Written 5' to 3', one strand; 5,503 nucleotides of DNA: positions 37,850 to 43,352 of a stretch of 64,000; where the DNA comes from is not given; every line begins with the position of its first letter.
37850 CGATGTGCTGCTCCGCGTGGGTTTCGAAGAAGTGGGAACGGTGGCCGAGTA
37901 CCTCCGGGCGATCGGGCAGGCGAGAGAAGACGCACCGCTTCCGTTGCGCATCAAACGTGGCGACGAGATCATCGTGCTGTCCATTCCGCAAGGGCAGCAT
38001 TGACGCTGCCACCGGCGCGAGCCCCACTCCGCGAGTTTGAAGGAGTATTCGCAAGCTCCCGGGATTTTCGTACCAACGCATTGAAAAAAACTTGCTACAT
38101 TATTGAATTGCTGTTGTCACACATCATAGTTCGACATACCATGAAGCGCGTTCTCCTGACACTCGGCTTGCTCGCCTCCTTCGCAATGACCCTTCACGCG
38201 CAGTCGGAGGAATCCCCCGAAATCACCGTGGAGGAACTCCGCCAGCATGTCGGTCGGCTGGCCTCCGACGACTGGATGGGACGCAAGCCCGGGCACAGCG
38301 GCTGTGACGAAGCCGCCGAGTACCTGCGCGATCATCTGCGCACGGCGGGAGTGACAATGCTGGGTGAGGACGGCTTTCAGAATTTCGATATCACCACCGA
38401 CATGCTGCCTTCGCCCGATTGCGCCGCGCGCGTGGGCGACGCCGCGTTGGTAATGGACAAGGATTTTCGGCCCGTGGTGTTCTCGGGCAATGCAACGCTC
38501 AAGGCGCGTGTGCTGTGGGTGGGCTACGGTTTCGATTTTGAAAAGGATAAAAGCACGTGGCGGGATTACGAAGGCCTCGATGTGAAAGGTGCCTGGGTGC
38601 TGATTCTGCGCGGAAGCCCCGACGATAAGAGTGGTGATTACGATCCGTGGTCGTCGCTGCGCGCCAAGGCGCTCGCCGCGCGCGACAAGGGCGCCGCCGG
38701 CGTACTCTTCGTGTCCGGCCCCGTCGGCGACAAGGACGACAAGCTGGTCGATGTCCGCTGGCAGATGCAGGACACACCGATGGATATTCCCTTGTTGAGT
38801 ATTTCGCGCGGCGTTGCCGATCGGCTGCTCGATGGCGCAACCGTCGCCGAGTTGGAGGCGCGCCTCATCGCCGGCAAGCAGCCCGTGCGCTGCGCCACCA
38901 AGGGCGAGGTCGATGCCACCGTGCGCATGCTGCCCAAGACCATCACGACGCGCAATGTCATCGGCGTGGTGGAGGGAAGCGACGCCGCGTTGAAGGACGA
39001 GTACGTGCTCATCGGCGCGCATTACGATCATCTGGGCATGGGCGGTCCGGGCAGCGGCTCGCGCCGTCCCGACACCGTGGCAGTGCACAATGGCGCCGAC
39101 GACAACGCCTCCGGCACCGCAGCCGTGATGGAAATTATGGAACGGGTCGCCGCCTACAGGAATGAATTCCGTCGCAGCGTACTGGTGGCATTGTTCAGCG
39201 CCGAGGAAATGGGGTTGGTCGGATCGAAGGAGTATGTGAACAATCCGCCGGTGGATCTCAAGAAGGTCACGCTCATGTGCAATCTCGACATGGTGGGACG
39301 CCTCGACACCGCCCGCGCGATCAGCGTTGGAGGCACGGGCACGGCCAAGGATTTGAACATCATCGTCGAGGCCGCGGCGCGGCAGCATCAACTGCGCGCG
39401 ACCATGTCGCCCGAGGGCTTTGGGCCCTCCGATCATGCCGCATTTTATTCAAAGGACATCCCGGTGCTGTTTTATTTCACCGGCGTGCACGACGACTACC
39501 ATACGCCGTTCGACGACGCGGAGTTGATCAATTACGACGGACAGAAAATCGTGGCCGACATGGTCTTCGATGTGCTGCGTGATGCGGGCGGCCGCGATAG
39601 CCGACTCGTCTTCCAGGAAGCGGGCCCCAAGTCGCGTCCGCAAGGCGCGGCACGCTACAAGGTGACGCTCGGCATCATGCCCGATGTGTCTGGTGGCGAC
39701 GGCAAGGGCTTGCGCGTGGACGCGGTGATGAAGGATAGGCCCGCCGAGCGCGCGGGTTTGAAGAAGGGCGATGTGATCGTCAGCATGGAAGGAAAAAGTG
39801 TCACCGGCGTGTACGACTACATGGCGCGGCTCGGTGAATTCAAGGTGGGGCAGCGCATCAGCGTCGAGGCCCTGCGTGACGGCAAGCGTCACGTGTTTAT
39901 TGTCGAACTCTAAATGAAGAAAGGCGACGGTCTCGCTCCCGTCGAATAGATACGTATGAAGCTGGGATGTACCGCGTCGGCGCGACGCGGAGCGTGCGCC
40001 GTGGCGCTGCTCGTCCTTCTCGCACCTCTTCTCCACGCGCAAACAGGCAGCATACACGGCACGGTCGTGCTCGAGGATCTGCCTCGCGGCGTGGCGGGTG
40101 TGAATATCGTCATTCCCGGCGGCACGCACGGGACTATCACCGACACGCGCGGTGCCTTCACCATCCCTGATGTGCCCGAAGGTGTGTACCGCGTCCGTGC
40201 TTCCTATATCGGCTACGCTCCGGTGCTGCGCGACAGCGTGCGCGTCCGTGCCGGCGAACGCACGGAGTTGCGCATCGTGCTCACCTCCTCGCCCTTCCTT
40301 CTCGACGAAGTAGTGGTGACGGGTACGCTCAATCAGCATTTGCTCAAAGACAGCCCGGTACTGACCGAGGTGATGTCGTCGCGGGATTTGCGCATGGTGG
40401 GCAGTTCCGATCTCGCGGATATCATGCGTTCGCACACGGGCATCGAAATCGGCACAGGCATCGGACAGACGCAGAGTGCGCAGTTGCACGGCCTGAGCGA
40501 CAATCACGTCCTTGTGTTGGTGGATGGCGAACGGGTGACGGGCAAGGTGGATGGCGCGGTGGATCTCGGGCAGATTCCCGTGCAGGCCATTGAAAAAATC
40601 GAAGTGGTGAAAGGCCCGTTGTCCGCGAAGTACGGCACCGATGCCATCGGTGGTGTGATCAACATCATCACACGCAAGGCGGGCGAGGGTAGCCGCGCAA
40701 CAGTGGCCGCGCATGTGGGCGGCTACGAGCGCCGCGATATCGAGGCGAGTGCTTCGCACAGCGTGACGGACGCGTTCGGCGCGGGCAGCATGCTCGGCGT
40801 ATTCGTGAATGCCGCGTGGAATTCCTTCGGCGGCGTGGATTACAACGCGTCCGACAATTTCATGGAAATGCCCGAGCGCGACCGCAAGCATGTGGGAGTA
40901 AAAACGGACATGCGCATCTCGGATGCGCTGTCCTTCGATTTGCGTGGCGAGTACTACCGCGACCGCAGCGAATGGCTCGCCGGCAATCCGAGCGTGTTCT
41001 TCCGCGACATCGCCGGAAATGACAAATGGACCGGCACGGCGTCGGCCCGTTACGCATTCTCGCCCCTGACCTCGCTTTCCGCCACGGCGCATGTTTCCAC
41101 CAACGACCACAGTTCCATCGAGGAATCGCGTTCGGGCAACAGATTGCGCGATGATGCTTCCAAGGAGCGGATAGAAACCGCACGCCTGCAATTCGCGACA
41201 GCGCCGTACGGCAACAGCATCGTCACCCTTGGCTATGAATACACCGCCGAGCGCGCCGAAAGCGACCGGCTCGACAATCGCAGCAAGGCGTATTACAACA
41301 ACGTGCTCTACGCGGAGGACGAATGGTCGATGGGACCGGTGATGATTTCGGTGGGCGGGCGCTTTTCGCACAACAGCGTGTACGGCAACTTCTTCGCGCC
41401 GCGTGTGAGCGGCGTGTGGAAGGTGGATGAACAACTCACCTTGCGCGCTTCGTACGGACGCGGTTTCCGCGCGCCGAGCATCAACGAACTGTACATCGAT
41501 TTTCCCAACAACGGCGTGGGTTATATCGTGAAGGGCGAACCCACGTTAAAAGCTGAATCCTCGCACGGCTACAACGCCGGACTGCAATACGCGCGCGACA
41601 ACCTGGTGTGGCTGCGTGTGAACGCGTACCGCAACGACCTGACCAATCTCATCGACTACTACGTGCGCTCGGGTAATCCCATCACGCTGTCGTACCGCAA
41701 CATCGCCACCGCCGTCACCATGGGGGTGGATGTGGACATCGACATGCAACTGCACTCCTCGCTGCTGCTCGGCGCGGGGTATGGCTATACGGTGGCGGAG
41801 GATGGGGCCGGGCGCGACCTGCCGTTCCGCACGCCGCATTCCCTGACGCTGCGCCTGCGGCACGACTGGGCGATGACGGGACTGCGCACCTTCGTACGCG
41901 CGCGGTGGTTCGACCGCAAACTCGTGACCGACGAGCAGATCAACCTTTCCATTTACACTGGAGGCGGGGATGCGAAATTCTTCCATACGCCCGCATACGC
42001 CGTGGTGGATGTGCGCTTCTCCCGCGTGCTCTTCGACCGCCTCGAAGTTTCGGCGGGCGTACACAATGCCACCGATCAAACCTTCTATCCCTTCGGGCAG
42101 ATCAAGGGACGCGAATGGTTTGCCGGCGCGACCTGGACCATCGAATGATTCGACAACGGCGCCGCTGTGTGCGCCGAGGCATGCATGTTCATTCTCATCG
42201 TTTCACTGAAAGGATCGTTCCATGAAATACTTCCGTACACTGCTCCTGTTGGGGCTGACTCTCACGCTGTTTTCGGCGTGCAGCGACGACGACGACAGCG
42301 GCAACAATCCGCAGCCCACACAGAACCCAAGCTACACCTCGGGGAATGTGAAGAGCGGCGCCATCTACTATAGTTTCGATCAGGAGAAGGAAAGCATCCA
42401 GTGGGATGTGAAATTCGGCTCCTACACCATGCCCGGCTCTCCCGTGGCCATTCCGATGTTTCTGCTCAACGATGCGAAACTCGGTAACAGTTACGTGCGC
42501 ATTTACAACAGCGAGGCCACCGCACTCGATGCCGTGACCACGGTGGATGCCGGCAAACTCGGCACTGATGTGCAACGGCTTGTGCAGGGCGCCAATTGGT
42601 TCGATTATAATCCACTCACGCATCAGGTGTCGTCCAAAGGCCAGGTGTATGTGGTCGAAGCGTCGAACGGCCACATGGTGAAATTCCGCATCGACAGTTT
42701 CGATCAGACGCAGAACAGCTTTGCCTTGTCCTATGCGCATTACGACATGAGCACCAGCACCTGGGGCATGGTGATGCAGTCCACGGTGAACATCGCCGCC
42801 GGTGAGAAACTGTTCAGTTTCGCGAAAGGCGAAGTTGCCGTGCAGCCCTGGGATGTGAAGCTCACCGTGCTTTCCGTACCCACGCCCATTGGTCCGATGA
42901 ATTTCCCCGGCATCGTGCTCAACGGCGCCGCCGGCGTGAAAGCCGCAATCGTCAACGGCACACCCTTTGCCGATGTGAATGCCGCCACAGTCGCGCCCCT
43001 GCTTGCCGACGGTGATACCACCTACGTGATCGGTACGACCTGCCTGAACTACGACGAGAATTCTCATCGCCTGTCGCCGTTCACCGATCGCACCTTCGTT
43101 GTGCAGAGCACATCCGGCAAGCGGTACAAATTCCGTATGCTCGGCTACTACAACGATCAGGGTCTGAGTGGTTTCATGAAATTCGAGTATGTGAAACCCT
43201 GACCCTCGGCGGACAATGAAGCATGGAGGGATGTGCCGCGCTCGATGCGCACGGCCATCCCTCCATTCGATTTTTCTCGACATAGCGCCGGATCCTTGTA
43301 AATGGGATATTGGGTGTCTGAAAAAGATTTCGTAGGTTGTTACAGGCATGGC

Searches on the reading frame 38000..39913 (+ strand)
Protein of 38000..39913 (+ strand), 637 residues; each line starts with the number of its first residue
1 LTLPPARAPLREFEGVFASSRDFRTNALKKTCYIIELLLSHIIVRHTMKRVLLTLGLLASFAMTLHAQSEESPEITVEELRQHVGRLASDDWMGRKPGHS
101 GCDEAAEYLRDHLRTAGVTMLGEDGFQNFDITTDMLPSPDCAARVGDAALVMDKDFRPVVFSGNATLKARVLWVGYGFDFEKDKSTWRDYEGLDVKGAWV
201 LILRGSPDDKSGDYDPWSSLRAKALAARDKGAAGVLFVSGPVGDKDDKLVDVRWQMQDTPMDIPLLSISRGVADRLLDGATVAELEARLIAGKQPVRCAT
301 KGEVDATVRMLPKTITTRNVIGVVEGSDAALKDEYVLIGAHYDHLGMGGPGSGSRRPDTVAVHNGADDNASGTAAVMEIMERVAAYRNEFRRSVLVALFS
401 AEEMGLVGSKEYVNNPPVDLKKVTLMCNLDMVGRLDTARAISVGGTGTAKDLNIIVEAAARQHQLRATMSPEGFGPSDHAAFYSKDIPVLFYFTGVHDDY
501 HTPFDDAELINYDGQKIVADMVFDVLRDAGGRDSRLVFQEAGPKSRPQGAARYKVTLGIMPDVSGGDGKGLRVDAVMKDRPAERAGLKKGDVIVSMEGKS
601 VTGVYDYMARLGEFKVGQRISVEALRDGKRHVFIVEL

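Call 69: search_protein_families(library=pfam, proteins=[window:38000-39913:+])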
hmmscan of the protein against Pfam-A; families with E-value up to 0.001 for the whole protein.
window:38000-39913:+ (637 aa): 6 families
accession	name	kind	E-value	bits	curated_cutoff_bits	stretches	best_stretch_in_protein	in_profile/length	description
PF04389.22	Peptidase_M28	-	6.9e-43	147.1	21.3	1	319-524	1-191/193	Peptidase family M28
PF13180.12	PDZ_2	-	3.2e-10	40.6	27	1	566-636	12-79/80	PDZ domain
PF17820.7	PDZ_6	-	1e-06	28.8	27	1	573-604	2-33/54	PDZ domain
PF00595.29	PDZ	-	1.1e-06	29.4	23.2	1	558-604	13-60/81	PDZ domain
PF02225.27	PA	-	1.6e-06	28.6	23.9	1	189-276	17-95/95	PA domain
PF01546.33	Peptidase_M20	-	1.6e-05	25.3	24.6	1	338-502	2-183/206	Peptidase family M20/M25/M40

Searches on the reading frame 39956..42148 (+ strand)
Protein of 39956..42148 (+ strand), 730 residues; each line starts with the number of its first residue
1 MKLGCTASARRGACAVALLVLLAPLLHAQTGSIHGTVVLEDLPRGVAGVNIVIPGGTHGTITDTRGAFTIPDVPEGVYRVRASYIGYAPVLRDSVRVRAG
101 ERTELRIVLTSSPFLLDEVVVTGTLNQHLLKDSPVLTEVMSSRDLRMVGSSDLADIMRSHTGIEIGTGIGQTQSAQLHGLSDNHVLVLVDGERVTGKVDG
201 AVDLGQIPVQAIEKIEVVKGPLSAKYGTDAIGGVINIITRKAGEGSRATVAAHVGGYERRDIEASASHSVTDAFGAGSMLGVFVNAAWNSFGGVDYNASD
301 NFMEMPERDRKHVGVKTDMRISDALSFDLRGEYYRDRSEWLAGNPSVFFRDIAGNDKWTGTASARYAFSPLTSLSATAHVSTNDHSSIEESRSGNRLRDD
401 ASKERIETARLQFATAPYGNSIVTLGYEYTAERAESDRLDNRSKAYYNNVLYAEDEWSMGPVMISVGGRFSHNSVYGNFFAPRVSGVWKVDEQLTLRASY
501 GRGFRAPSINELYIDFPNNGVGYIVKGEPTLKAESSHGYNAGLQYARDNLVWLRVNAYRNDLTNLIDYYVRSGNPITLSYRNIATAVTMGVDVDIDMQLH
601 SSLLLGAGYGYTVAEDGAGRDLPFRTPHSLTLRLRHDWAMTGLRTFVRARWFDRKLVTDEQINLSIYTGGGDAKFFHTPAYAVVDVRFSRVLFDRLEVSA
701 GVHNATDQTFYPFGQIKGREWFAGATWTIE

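Call 69: search_protein_families(library=pfam, proteins=[window:39956-42148:+])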
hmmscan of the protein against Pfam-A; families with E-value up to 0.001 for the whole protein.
window:39956-42148:+ (730 aa): 6 families
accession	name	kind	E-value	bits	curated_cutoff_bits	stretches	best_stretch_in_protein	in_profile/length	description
PF00593.30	TonB_dep_Rec_b-barrel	-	3.7e-46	159.3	27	1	321-704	71-435/436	TonB dependent receptor-like, beta-barrel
PF07715.20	Plug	-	9.6e-23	81.2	23.9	1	131-234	3-107/107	TonB-dependent Receptor Plug Domain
PF13715.12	CarbopepD_reg_2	-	1.3e-16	60.9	32.2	1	33-121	1-88/88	CarboxypepD_reg-like domain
PF13620.12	CarboxypepD_reg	-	4.8e-15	56.1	32.3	1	32-110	1-82/82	Carboxypeptidase regulatory-like domain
PF14905.12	OMP_b-brl_3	-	3.1e-06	27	27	1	475-605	155-286/408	Outer membrane protein beta-barrel family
PF14686.12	fn3_3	-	0.0009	19.4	24.4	0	60-104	29-74/75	Polysaccharide lyase family 4, domain II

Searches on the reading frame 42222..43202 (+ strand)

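Call 69: search_protein_families(library=pfam, proteins=[window:42222-43202:+])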
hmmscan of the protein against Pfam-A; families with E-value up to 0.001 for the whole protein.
window:42222-43202:+ (326 aa): 1 family
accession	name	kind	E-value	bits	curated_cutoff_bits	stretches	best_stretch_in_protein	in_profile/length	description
PF14064.11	HmuY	-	1.9e-11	44.8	27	1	287-323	120-157/157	HmuY protein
